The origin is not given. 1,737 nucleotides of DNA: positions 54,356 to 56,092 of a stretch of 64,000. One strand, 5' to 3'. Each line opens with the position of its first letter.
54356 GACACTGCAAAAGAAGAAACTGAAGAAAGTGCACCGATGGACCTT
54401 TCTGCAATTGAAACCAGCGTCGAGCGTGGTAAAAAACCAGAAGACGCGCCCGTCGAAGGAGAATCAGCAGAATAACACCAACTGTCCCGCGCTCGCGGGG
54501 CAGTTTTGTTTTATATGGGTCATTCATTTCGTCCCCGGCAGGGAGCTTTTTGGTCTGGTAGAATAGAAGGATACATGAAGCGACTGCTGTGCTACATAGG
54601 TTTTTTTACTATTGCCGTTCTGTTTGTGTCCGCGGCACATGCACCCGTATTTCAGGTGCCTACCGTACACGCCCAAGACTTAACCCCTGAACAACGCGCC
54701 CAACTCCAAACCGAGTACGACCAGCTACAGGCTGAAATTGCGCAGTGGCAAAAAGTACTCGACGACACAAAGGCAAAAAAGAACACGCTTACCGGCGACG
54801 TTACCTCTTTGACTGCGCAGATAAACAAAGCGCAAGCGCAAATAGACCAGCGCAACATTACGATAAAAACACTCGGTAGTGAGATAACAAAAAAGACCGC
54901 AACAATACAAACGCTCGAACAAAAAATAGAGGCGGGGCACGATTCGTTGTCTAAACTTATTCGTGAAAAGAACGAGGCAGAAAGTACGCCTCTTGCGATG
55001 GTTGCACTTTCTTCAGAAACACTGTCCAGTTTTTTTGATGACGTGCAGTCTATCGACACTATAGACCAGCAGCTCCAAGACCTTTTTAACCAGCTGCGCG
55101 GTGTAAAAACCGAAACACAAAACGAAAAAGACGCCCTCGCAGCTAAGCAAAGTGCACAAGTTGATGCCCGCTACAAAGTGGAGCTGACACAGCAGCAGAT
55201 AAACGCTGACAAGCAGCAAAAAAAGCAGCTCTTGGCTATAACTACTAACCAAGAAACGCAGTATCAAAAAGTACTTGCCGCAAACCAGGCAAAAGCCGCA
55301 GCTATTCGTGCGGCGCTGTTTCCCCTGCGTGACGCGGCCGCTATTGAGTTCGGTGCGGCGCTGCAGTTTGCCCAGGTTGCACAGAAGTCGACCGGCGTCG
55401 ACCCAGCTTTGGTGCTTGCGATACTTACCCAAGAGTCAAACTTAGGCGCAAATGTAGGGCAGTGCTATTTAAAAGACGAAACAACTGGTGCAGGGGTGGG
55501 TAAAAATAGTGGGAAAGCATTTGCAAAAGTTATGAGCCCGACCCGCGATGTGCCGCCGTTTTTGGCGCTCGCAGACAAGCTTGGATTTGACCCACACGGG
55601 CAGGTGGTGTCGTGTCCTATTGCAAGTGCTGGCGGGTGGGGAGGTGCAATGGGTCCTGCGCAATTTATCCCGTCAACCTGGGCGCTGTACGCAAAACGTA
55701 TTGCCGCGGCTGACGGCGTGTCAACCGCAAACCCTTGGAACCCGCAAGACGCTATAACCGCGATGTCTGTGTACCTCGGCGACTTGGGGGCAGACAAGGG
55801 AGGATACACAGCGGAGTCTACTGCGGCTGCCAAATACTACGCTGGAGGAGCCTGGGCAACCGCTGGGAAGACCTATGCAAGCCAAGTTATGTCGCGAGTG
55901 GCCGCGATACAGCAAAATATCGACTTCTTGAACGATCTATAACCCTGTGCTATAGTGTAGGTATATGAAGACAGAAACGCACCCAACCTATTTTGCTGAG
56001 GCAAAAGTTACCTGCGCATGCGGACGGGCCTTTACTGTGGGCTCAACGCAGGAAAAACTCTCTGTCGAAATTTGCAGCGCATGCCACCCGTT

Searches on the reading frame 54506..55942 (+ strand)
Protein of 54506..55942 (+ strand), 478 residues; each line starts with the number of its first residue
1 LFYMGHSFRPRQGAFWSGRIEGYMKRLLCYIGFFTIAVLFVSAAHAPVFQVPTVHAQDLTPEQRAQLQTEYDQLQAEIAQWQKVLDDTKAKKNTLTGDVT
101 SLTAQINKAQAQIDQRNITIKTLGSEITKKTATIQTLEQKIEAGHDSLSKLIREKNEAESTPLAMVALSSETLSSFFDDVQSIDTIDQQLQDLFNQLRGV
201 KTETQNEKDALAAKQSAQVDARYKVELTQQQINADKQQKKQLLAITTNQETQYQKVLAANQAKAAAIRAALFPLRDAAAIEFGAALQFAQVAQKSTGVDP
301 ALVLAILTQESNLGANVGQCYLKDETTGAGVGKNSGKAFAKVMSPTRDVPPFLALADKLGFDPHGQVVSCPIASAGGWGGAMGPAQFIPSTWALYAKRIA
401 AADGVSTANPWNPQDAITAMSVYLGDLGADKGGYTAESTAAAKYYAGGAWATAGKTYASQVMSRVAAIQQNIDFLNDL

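Call 77: search_protein_families(library=pfam, proteins=[window:54506-55942:+], max_evalue=0.001)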
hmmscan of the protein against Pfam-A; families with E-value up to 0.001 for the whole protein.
window:54506-55942:+ (478 aa): 2 families
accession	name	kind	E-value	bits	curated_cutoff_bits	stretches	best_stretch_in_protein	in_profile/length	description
PF13406.11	SLT_2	-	8.7e-13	48.6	24.3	1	287-435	75-207/292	Transglycosylase SLT domain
PF01464.25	SLT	-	6.5e-06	26.2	21.3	0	380-449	36-98/117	Transglycosylase SLT domain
